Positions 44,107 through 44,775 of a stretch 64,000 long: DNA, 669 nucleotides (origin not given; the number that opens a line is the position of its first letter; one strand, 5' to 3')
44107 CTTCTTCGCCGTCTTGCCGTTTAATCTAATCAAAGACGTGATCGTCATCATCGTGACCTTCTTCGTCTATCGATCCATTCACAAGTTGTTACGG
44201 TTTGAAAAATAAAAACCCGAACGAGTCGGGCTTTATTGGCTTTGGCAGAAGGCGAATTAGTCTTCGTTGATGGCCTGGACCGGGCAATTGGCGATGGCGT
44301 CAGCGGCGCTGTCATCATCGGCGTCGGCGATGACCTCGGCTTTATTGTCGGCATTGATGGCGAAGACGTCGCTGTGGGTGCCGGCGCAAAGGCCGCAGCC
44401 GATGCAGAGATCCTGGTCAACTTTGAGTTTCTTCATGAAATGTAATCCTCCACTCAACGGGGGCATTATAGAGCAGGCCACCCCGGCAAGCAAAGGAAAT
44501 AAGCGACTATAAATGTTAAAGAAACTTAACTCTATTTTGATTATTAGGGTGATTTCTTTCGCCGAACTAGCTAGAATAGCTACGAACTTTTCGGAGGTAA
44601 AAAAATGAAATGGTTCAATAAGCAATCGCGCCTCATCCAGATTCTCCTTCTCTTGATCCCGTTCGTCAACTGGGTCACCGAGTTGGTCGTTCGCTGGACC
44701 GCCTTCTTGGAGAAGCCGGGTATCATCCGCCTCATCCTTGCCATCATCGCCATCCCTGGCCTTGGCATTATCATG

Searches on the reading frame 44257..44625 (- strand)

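Call 56: search_protein_families(library=pfam, proteins=[window:44257-44625:-], max_evalue=0.01)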
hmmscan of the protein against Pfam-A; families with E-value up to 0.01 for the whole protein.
window:44257-44625:- (122 aa): 6 families
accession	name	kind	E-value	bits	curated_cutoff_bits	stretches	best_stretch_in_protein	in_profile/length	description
PF13370.11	Fer4_13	-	6.1e-11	43.3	24.5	1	69-120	1-57/58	4Fe-4S single cluster domain of Ferredoxin I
PF13459.11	Fer4_15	-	4.6e-09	37.3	22.4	1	68-119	2-64/66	4Fe-4S single cluster domain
PF00037.32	Fer4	-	9.9e-05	22.4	21.1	1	68-81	2-15/24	4Fe-4S binding domain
PF12837.12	Fer4_6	-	0.00021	21.5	25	1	68-81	3-16/24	4Fe-4S binding domain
PF14697.11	Fer4_21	-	0.00042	20.8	35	1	68-119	2-57/59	4Fe-4S dicluster domain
PF12797.12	Fer4_2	-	0.003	17.9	24.5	1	67-81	3-17/22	4Fe-4S binding domain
